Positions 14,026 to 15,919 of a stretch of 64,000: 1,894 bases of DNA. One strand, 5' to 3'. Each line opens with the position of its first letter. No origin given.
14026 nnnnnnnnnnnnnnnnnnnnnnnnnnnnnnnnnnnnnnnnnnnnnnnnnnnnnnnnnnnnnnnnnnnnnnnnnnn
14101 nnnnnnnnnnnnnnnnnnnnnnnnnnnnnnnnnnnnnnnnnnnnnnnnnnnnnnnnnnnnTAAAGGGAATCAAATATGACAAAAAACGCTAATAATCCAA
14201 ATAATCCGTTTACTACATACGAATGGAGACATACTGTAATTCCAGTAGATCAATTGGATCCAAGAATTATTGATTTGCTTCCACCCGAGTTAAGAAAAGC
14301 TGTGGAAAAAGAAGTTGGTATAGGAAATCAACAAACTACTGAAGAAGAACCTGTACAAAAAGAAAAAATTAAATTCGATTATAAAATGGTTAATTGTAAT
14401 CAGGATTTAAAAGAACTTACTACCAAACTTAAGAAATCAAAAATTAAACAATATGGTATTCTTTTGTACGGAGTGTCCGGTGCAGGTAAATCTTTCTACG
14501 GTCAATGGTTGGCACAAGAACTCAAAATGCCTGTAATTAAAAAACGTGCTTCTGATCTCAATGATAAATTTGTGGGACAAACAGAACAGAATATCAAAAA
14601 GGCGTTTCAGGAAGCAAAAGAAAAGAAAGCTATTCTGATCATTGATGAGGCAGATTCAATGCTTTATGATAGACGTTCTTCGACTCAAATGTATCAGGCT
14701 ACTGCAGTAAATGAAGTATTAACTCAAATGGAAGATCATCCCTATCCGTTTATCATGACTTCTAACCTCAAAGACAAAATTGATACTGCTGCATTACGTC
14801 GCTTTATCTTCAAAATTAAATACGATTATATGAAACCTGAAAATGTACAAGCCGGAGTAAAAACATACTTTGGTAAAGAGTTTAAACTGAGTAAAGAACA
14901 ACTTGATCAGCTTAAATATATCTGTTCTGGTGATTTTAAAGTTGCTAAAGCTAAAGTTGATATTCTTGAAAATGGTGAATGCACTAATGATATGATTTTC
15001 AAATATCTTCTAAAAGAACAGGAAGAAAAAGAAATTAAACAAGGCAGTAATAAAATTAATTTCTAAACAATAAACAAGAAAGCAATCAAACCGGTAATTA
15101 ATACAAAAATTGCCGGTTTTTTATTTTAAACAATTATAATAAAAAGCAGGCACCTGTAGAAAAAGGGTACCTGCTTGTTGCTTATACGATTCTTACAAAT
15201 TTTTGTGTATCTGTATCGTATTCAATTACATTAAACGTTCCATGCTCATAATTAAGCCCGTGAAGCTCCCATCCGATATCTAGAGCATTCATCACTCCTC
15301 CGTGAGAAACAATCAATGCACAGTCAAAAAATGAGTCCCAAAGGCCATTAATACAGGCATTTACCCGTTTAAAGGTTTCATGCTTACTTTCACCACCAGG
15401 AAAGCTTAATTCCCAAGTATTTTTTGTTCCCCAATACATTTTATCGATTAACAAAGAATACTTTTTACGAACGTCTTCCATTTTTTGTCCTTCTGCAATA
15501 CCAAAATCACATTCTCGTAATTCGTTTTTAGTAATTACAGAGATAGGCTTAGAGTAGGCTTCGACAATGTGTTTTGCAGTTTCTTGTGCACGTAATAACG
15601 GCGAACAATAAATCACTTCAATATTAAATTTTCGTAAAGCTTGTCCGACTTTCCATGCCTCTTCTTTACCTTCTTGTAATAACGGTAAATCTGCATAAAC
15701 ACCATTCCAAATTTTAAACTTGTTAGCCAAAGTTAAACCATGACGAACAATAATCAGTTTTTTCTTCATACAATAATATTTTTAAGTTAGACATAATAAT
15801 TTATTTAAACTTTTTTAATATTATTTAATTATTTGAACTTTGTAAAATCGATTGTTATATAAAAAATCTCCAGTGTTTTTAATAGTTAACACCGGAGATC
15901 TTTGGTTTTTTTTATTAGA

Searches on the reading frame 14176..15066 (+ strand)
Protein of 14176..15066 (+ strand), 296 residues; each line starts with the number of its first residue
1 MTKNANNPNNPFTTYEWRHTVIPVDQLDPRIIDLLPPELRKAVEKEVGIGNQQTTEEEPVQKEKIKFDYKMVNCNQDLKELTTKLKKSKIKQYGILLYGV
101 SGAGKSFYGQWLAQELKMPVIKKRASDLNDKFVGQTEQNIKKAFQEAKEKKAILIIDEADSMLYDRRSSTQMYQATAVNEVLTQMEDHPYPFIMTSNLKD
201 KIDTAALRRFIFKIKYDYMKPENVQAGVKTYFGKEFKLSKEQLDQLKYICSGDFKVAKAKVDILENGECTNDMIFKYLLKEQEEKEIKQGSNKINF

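Call 53: search_protein_families(library=pfam, proteins=[window:14176-15066:+], max_evalue=0.01)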
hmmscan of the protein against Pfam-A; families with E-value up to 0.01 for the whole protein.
window:14176-15066:+ (296 aa): 6 families
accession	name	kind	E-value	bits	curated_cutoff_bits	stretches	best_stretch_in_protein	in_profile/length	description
PF00004.35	AAA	-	2.9e-25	89.7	21.2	1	95-215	1-128/131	ATPase family associated with various cellular activities (AAA)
PF13401.12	AAA_22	-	9e-06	26.5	27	0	134-193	73-119/130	AAA domain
PF03193.22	RsgA_GTPase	-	0.0014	18.9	30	1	56-120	71-134/174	RsgA GTPase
PF01202.28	SKI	-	0.0017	18.9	22.1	1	102-150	2-45/159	Shikimate kinase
PF01443.25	Viral_helicase1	-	0.005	17.1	21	1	97-159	3-68/228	Viral superfamily 1 RNA helicase core domain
PF25201.1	nSTAND6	-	0.0087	16.5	27.7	0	76-118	6-44/148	Novel STAND NTPase 6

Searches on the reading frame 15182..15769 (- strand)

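Call 93: search_protein_families(library=pfam, proteins=[window:15182-15769:-], max_evalue=0.1)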
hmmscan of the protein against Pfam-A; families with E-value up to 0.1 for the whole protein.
window:15182-15769:- (195 aa): 1 family
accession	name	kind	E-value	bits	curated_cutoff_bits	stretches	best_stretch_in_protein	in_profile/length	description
PF00300.27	His_Phos_1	-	3.5e-34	118.6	21.7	1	5-193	1-190/194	Histidine phosphatase superfamily (branch 1)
